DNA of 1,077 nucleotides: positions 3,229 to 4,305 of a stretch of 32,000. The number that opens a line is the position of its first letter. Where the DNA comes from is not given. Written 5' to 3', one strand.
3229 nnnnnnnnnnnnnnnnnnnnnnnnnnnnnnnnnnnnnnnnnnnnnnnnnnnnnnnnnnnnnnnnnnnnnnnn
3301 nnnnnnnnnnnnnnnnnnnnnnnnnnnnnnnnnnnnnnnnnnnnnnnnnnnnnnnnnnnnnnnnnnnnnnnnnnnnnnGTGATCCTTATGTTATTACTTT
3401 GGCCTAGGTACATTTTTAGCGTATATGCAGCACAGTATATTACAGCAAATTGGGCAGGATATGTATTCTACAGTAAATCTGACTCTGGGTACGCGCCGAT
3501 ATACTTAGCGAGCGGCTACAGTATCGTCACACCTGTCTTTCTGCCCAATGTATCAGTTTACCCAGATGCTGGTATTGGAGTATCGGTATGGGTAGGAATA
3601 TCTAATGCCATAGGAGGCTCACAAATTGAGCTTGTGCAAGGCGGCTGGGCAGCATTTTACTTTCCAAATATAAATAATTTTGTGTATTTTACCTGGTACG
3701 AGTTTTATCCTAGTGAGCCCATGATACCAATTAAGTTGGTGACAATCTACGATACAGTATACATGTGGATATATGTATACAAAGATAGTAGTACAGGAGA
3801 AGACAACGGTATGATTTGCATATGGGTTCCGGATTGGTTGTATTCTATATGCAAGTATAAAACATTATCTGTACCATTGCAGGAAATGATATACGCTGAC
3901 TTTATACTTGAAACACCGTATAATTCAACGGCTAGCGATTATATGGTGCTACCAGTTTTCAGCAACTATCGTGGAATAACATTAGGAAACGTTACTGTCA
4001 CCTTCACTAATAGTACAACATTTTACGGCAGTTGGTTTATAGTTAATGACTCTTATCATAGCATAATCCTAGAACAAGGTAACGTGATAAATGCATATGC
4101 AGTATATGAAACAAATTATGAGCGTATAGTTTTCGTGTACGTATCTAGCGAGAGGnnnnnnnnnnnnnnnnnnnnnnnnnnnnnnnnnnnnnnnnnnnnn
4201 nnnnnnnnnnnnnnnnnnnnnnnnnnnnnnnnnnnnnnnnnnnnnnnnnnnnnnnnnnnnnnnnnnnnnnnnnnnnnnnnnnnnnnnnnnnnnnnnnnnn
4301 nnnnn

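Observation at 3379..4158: Glutamic (G1/eqolisin) peptidase homologue without a prosegment in a GC-rich hyperthermophile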

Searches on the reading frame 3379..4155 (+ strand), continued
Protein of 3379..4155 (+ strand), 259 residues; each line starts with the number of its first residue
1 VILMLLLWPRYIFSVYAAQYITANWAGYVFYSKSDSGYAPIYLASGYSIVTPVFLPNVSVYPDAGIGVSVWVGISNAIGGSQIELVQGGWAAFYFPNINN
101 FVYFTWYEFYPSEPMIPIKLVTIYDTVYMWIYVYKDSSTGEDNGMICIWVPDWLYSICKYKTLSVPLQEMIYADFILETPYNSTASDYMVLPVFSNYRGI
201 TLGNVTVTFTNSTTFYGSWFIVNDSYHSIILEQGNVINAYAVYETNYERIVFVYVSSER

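Call 58: search_protein_families(library=pfam, proteins=[L004:986-1897:+, L001:5493-5954:+], max_evalue=10)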
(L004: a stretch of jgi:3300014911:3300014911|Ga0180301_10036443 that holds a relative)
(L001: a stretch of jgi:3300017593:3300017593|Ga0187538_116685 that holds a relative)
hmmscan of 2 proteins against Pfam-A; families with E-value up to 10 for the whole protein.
L004:986-1897:+ (304 aa): 0 families

L001:5493-5954:+ (154 aa): 0 families

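Call 60: find_encoding_contigs(protein=P0003, flank=4000, max_places=3)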
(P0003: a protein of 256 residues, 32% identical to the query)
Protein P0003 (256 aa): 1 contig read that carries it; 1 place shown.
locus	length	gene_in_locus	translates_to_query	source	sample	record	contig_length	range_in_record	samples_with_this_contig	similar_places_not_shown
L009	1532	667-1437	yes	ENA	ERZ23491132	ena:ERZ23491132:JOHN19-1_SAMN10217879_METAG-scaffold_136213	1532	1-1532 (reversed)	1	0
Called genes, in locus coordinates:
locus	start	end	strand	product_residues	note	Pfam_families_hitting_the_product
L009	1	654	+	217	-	?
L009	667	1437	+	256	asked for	PF01828:Peptidase_A4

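Call 61: find_encoding_contigs(protein=P0008, flank=4000, max_places=3)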
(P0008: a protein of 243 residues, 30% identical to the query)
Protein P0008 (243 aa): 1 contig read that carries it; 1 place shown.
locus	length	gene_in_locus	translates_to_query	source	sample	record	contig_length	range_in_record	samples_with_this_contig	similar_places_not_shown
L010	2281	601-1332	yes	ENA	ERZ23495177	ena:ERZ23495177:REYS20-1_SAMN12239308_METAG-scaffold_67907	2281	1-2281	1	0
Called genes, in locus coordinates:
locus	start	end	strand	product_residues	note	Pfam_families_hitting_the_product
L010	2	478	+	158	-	?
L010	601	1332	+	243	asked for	PF01828:Peptidase_A4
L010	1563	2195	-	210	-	-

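Call 62: find_encoding_contigs(protein=P0004, flank=4000, max_places=3)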
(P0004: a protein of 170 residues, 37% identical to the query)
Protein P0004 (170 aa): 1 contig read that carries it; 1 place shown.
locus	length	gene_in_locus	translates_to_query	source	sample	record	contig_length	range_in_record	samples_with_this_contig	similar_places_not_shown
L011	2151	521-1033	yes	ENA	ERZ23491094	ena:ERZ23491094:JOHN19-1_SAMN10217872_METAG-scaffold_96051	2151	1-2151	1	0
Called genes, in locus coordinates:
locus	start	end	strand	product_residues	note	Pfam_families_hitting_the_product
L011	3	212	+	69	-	?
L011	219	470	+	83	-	-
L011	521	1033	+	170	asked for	PF01828:Peptidase_A4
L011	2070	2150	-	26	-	?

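Call 84: fold_search(model_id=the predicted structure, library=viral)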
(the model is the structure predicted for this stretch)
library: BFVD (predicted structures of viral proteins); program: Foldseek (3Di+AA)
matches with E <= 10: 559; with E <= 0.001: 1
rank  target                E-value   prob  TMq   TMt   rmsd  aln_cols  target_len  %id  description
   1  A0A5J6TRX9            7.3e-04  0.99  0.29  0.17  15.1       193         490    9  Lipase [Gordonia phage Lambo]
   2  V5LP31                2.9e-03  1.00  0.33  0.17   6.2       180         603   10  (no name in the UniProt tables at hand)
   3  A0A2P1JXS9            2.9e-03  0.84  0.21  0.13  14.7       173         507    9  Lysin B [Rhodococcus phage Finch]
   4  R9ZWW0                3.1e-03  0.97  0.32  0.17   9.1       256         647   10  Structural protein [Cellulophaga phage phi17:2]
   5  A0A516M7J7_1          3.2e-03  0.99  0.36  0.10   8.7       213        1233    6  (no name in the UniProt tables at hand)
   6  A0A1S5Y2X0            3.4e-03  1.00  0.29  0.34  10.4       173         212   13  Uncharacterized protein [uncultured archaeal virus]
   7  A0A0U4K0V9            3.6e-03  0.96  0.27  0.13   9.8       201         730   10  Minor tail protein [Arthrobacter phage Rings]
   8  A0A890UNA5            4.4e-03  0.95  0.28  0.28  13.9       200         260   11  Hydrolase [Microbacterium phage Shocker]
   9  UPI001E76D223         4.4e-03  0.87  0.26  0.19  12.9       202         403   13  (no name look-up for this kind of identifier)
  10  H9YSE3                6.0e-03  1.00  0.35  0.51   8.4       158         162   14  (no name in the UniProt tables at hand)
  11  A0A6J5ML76            7.7e-03  0.85  0.27  0.27  11.4       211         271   10  Uncharacterized protein [uncultured Caudovirales phage]
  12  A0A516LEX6            8.5e-03  0.97  0.26  0.19  10.4       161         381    7  (no name in the UniProt tables at hand)
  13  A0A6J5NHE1            8.5e-03  0.96  0.30  0.27   8.5       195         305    6  Uncharacterized protein [uncultured Caudovirales phage]
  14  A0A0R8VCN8            8.5e-03  0.41  0.18  0.09  16.7       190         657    9  (no name in the UniProt tables at hand)
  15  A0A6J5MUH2            9.9e-03  0.99  0.33  0.12   6.6       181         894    8  Uncharacterized protein [uncultured Caudovirales phage]
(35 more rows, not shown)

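Call 90: find_related_loci(query=A6, collection=viral_contigs, flank=5000)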
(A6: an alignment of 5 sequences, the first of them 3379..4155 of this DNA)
Query A6 (259 aa) in viral_contigs; peptide patterns used: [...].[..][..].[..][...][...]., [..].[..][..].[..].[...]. (x = any residue, [..] = any of these).
30 stretches matched a pattern, but none encodes a relative of the query by tblastn (E <= 1e-3).

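Call 91: search_dna_similar(query=window:3379-4155:+, collection=plasmids, mode=protein, max_evalue=0.001, max_rows=10)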
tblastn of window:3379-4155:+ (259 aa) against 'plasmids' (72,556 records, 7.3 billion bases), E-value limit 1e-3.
No match.

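Call 92: search_dna_similar(query=window:3379-4155:+, collection=phages, mode=protein, max_evalue=0.001, max_rows=10)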
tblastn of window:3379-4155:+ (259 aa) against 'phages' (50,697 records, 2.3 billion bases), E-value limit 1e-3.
No match.

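Call 93: list_cluster_members(proteins=[L001:1521-2618:+, L001:7963-9876:-, L001:2624-3310:+, P0005, P0003, P0008, P0002])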
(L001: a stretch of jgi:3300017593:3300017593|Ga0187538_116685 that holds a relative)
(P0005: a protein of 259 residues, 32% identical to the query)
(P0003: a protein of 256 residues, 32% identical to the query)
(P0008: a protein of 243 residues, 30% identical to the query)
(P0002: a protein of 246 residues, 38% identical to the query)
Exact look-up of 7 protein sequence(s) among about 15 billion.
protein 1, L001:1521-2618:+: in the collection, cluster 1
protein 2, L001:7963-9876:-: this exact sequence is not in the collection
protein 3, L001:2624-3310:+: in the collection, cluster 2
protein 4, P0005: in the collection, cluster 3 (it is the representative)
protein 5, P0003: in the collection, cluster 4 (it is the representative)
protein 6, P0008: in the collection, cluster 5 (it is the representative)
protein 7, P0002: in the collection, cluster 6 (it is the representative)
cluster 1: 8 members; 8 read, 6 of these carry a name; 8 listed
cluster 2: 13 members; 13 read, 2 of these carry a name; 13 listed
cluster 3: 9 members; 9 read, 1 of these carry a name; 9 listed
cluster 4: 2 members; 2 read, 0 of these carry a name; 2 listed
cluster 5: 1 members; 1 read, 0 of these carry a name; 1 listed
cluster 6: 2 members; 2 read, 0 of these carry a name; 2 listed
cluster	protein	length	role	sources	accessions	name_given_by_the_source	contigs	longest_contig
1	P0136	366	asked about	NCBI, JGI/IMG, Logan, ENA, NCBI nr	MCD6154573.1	MAG: fructose 1,6-bisphosphatase [Candidatus Verstraetearchaeota archaeon] | fructose 1,6-bisphosphatase [Candidatus Verstraetearchaeota archaeon]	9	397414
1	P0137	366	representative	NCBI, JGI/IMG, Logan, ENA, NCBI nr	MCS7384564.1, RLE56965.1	MAG: fructose-1,6-bisphosphatase [archaeon GB-1867-097] | fructose-1,6-bisphosphatase [Candidatus Culexmicrobium thermophilum]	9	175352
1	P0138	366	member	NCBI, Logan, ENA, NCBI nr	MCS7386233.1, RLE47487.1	MAG: fructose 1,6-bisphosphatase [Candidatus Methanomethylicota archaeon] | fructose-1,6-bisphosphatase [Candidatus Culexmicrobium cathedralense]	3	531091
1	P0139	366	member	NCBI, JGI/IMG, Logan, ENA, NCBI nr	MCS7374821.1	MAG: fructose-1,6-bisphosphatase [archaeon GB-1845-036] | fructose-1,6-bisphosphatase [Candidatus Culexmicrobium thermophilum]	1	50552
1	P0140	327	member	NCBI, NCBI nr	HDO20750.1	MAG TPA: fructose 1,6-bisphosphatase, partial [Candidatus Bathyarchaeota archaeon] | fructose 1,6-bisphosphatase [Candidatus Bathyarchaeota archaeon]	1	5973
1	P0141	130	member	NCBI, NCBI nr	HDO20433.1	MAG TPA: fructose 1,6-bisphosphatase, partial [Candidatus Bathyarchaeota archaeon] | fructose 1,6-bisphosphatase [Candidatus Bathyarchaeota archaeon]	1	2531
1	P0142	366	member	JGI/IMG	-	-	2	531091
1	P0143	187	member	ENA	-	-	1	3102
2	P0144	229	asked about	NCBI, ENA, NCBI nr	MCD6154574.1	MAG: triose-phosphate isomerase [Candidatus Verstraetearchaeota archaeon] | triose-phosphate isomerase [Candidatus Verstraetearchaeota archaeon]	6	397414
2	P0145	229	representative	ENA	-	-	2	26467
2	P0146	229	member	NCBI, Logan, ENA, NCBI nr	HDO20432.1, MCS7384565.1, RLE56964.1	MAG: triose-phosphate isomerase [archaeon GB-1867-097] | triose-phosphate isomerase [Candidatus Culexmicrobium thermophilum]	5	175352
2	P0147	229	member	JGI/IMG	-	-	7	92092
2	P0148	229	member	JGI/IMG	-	-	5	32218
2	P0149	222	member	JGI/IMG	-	-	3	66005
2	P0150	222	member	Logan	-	-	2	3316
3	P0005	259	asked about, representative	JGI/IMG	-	-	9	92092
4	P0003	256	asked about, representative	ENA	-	-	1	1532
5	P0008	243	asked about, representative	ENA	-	-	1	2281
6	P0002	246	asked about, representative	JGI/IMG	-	-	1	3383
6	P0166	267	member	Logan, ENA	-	-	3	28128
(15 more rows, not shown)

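Call 94: find_encoding_contigs(protein=P0166, flank=8000, max_places=3)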
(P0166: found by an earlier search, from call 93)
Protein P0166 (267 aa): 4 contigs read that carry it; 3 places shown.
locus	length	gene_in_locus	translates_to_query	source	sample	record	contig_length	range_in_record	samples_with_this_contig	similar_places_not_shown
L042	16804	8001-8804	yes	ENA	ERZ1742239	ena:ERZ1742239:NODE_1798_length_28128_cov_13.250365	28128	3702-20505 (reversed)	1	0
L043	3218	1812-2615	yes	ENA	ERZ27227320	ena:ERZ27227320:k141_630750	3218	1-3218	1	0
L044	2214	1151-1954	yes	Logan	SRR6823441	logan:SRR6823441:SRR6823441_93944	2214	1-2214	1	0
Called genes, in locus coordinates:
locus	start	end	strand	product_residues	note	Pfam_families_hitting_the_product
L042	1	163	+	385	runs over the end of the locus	PF00149:Metallophos, PF12850:Metallophos_2 (weak)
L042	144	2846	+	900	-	PF02463:SMC_N, PF13175:AAA_15, PF13304:AAA_21 (weak), PF13476:AAA_23, PF13555:AAA_29 (weak), PF02463:SMC_N (weak), PF13558:SbcC_Walker_B (weak)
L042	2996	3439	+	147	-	PF05168:HEPN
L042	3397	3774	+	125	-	PF01909:NTP_transf_2, PF18765:Polbeta (weak)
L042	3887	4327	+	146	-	-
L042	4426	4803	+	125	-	-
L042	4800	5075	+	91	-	-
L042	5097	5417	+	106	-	-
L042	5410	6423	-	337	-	-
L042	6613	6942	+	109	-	-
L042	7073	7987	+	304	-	-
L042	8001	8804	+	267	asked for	PF01828:Peptidase_A4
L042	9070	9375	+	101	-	-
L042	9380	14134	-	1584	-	-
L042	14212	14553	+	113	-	PF04014:MazE_antitoxin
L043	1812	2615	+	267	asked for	PF01828:Peptidase_A4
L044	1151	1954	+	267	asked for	PF01828:Peptidase_A4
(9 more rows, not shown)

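Call 101: search_protein_families(library=padloc, proteins=[window:3379-4155:+, L004:986-1897:+, L001:5493-5954:+], max_evalue=0.1)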
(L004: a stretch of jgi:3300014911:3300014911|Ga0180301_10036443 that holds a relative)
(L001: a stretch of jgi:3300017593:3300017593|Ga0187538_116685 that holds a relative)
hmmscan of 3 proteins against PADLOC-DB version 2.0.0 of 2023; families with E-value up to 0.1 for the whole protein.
window:3379-4155:+ (259 aa): 0 families

L004:986-1897:+ (304 aa): 0 families

L001:5493-5954:+ (154 aa): 0 families

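Call 102: search_protein_families(library=phrogs, proteins=[window:3379-4155:+, L004:986-1897:+, L001:5493-5954:+], max_evalue=0.1)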
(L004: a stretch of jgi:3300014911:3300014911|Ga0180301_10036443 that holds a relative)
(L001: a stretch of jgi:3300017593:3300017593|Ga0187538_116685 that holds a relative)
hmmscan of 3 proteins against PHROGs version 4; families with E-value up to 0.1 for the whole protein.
window:3379-4155:+ (259 aa): 0 families

L004:986-1897:+ (304 aa): 1 family
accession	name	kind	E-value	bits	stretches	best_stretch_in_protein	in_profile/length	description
phrog_34800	-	unknown function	0.053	14.7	0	4-28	16-40/67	-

L001:5493-5954:+ (154 aa): 1 family
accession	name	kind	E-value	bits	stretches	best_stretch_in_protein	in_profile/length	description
phrog_5799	-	unknown function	0.068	14.4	0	9-41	5-37/61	-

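Call 104: find_encoding_contigs(protein=P0007, flank=4000, max_places=3)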
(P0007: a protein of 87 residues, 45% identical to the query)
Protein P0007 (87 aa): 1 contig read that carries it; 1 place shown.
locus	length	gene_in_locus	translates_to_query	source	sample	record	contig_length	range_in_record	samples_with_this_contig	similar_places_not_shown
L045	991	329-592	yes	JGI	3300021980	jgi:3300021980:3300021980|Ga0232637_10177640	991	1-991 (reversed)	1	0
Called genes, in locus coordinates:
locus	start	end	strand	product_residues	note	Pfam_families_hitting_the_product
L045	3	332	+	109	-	?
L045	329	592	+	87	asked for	-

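Call 105: find_encoding_contigs(protein=P0006, flank=4000, max_places=3)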
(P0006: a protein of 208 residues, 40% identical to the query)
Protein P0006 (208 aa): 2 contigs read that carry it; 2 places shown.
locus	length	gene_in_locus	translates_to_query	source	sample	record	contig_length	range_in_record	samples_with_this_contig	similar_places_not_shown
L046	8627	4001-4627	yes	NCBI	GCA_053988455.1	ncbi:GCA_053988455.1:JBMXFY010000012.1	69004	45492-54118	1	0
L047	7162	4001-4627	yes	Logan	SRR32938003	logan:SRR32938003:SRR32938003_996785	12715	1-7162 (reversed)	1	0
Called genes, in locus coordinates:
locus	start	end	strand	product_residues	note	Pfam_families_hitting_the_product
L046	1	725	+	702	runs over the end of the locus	PF01841:Transglut_core (weak), PF04473:DUF553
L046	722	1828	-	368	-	PF00483:NTP_transferase, PF12804:NTP_transf_3, PF24894:Hexapep_GlmU (faint), PF25084:LbH_EIF2B, PF25087:GMPPB_C, PF00132:Hexapep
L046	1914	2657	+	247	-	PF13353:Fer4_12, PF04055:Radical_SAM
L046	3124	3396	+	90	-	-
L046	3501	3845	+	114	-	-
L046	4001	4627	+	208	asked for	PF01828:Peptidase_A4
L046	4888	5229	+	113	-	PF02627:CMD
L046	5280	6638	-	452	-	PF01189:Methyltr_RsmB-F, PF01728:FtsJ (weak), PF13847:Methyltransf_31 (weak)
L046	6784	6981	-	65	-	-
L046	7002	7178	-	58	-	-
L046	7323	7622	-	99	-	-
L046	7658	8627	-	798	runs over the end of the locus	PF01326:PPDK_N, PF00391:PEP-utilizers, PF02896:PEP-utilizers_C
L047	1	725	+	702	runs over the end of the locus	PF01841:Transglut_core (weak), PF04473:DUF553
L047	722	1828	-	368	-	PF00483:NTP_transferase, PF12804:NTP_transf_3, PF24894:Hexapep_GlmU (faint), PF25084:LbH_EIF2B, PF25087:GMPPB_C, PF00132:Hexapep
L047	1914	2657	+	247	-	PF13353:Fer4_12, PF04055:Radical_SAM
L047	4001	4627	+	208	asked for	PF01828:Peptidase_A4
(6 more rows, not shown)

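Call 115: search_solved_structures(query=A6, max_evalue=1, show_alignments=2)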
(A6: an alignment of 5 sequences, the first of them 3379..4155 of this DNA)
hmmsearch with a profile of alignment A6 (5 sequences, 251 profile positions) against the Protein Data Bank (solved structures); distinct sequences matched with E-value up to 1: 1.
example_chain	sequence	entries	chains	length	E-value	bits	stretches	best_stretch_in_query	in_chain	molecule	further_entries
1y43_B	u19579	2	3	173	1.5e-05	28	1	68-200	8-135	Aspergillopepsin II heavy chain | Aspergillopepsin-2 heavy chain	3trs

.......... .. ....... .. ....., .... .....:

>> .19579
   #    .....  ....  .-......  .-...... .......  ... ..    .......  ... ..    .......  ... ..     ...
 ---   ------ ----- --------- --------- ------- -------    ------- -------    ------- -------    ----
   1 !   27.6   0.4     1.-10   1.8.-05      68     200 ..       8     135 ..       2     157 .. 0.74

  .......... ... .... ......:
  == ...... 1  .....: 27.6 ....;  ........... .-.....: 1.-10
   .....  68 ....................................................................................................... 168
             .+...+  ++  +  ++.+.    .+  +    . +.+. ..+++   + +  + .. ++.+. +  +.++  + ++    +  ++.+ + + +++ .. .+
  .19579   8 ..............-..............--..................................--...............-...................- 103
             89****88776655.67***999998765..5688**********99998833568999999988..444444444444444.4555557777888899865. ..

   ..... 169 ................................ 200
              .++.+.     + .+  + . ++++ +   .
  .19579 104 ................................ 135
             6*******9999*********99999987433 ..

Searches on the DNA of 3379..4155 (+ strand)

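Call 109: search_rna_families(sources=[L045], threshold=evalue, max_evalue=0.01)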
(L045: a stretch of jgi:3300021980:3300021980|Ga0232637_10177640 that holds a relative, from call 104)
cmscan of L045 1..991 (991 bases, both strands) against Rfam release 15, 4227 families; matches with E-value up to 0.01: 1.
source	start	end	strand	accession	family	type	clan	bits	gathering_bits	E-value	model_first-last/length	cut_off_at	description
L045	893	951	+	RF00023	tmRNA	Gene;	CL00001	26.3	47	1.5e-08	1-374/374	no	transfer-messenger RNA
